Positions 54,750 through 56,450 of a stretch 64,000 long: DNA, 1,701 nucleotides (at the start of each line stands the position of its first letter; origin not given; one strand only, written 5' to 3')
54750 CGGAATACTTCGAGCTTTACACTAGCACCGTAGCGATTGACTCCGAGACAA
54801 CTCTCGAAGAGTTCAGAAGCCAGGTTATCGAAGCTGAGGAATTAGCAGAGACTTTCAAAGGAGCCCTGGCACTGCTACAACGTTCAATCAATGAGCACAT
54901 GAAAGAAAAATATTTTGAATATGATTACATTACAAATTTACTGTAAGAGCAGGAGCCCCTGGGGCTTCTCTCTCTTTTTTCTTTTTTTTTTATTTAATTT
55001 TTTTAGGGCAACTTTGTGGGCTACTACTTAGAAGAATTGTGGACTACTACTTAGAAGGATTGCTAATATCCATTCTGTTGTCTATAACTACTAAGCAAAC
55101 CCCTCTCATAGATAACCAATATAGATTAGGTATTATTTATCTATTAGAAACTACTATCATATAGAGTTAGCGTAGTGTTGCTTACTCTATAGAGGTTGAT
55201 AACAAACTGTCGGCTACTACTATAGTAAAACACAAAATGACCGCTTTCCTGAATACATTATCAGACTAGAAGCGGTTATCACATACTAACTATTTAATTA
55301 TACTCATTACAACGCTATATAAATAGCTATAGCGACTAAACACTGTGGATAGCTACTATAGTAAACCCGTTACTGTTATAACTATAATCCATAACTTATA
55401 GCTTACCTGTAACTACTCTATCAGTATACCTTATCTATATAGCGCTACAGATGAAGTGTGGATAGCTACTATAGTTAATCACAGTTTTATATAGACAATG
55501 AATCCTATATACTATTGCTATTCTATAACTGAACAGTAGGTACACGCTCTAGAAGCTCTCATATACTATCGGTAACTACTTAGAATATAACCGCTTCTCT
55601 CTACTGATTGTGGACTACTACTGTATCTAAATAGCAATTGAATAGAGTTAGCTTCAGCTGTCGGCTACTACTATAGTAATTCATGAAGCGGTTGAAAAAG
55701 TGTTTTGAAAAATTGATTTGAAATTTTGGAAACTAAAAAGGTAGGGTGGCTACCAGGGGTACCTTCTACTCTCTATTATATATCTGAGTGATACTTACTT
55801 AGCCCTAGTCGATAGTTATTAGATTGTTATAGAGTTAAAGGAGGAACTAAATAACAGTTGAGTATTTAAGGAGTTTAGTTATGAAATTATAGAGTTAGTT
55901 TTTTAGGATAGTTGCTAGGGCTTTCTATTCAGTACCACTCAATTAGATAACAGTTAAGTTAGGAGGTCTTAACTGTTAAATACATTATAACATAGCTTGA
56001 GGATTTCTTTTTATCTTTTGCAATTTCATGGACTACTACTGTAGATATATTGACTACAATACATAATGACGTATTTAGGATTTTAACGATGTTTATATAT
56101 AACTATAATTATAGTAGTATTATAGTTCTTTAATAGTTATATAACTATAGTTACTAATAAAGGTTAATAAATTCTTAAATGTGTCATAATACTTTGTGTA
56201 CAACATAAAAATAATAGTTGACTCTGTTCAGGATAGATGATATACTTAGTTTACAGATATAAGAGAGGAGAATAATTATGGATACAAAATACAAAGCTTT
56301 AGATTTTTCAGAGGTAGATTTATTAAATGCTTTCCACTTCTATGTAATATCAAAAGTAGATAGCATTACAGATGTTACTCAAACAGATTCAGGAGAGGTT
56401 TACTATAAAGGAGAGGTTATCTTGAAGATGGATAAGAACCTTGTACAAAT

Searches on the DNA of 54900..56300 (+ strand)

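Call 11: search_dna_similar(query=window:55960-56280:+, collection=phages, mode=distant, max_evalue=1, max_rows=40)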
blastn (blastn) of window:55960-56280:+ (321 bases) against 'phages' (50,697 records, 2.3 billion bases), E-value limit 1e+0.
Records with a match: 16; places in all: 33; records where one place covers at least 80% of the query: 1.
Best place of each record, by identity: 95-99% 1; 80-90% 9; 60-80% 6.
By first word of the organism name: Staphylococcus 13; Mammaliicoccus 2; Enterococcus 1.
By host as written in the record: Staphylococcus sp. 4; Mammaliicoccus vitulinus C6867 3; Mammaliicoccus sciuri C6854 3; Mammaliicoccus sciuri KCTC 43031 2; Staphylococcus Saprophyticus 100 1; Staphylococcus aureus Twort 1; Enterococcus faecium ATCC 35667 1; Staphylococcus xylosus M1997-2/10 1.
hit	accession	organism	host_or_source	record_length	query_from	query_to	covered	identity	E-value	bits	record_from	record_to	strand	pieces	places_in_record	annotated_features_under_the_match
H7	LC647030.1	Staphylococcus phage vB_SsapH-Golestan-100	Staphylococcus Saprophyticus 100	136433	1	321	100%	98.8%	4e-158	562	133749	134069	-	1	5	hypothetical protein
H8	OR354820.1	Staphylococcus phage Alsa_1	Staphylococcus sp.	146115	182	257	24%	76.8%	4e-6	58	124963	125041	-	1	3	none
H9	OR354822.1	Staphylococcus phage Alsa_3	Staphylococcus sp.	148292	182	257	24%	76.8%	4e-6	58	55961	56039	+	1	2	none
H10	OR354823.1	Staphylococcus phage Alsa_4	Staphylococcus sp.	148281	182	257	24%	76.8%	4e-6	58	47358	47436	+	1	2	none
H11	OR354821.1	Staphylococcus phage Alsa_2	Staphylococcus sp.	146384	182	255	23%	75.6%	5e-5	55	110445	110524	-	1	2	none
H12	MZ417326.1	Staphylococcus phage PG-2021_27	Staphylococcus aureus Twort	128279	182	255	23%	74.4%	6e-4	50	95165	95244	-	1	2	record has no annotation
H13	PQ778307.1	Enterococcus phage SSBHU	Enterococcus faecium ATCC 35667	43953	254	321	21%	77.1%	3e-1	41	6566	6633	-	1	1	HNH endonuclease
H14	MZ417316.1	Staphylococcus phage PG-2021_12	Mammaliicoccus vitulinus C6867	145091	184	221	12%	84.2%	9e-2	43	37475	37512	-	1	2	record has no annotation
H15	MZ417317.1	Staphylococcus phage PG-2021_14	Mammaliicoccus vitulinus C6867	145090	184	221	12%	84.2%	9e-2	43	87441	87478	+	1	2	record has no annotation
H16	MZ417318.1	Staphylococcus phage PG-2021_15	Staphylococcus xylosus M1997-2/10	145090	184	221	12%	84.2%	9e-2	43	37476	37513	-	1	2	record has no annotation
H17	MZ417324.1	Staphylococcus phage PG-2021_22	Mammaliicoccus sciuri C6854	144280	184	221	12%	84.2%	9e-2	43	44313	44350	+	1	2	record has no annotation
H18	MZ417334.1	Staphylococcus phage PG-2021_41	Mammaliicoccus sciuri C6854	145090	184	221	12%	84.2%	9e-2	43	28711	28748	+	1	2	record has no annotation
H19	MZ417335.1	Staphylococcus phage PG-2021_43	Mammaliicoccus sciuri C6854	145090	184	221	12%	84.2%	9e-2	43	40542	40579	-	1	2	record has no annotation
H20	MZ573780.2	Mammaliicoccus phage vB_MscM-PMS3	Mammaliicoccus sciuri KCTC 43031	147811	184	221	12%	84.2%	9e-2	43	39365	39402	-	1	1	none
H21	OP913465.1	Mammaliicoccus virus vB_MscM-PMS2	Mammaliicoccus sciuri KCTC 43031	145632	184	221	12%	84.2%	9e-2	43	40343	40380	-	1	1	none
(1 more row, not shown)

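Call 30: get_annotated_region(hit=H21, flank=3000)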
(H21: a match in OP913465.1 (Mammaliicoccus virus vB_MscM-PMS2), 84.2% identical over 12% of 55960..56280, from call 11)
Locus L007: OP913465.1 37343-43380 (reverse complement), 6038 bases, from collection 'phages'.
description: Mammaliicoccus virus vB_MscM-PMS2, complete genome.
organism: Mammaliicoccus virus vB_MscM-PMS2 (NCBI taxid 3003794)
taxonomy: Viruses; Duplodnaviria; Heunggongvirae; Uroviricota; Caudoviricetes; Herelleviridae; Twortvirinae
host: Mammaliicoccus sciuri KCTC 43031; source: sewage; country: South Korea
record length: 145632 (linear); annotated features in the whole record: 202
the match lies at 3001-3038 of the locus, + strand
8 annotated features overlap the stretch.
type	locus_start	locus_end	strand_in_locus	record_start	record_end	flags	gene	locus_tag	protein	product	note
CDS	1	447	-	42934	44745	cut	-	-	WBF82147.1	terminase large subunit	-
CDS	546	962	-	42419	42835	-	-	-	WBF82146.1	hypothetical protein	-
CDS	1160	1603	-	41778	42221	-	-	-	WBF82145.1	hypothetical protein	-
CDS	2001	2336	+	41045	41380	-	-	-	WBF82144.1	hypothetical protein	-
CDS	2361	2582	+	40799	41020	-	-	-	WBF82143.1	hypothetical protein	-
CDS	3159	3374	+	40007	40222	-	-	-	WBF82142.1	hypothetical protein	-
CDS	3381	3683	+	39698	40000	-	-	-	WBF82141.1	hypothetical protein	-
CDS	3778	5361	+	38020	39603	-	-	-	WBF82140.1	RNA binding protein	-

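Call 31: get_annotated_region(hit=H12, flank=3000)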
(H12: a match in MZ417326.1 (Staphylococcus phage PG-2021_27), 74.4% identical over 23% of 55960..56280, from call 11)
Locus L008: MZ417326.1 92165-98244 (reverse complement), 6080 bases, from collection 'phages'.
description: UNVERIFIED: Staphylococcus phage PG-2021_27, complete genome.
organism: Staphylococcus phage PG-2021_27 (NCBI taxid 2815621)
taxonomy: Viruses; Duplodnaviria; Heunggongvirae; Uroviricota; Caudoviricetes; Herelleviridae; Twortvirinae
host: Staphylococcus aureus Twort; source: WWTP; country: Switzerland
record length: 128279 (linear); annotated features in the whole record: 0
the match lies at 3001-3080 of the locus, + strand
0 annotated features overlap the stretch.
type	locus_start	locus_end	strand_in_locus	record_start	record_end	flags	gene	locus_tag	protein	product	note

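Call 63: search_rna_families(source=window, start=54900, end=56300, threshold=evalue, max_evalue=1)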
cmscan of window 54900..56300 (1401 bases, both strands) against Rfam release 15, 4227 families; matches with E-value up to 1: 0.
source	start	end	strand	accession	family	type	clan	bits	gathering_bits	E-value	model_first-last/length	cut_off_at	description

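Call 64: search_dna_similar(query=window:54990-56060:+, collection=phages, mode=distant, max_rows=30, max_evalue=0.001)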
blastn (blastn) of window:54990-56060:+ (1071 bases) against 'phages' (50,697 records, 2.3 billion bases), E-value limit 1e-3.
Records with a match: 1; places in all: 1; records where one place covers at least 80% of the query: 0.
Best place of each record, by identity: 90-95% 1.
By first word of the organism name: Staphylococcus 1.
By host as written in the record: Staphylococcus Saprophyticus 100 1.
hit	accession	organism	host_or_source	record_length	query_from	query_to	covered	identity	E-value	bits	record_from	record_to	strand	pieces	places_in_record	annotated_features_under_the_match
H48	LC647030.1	Staphylococcus phage vB_SsapH-Golestan-100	Staphylococcus Saprophyticus 100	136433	1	1071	44%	91.1%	4e-164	643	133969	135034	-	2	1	HNH homing endonuclease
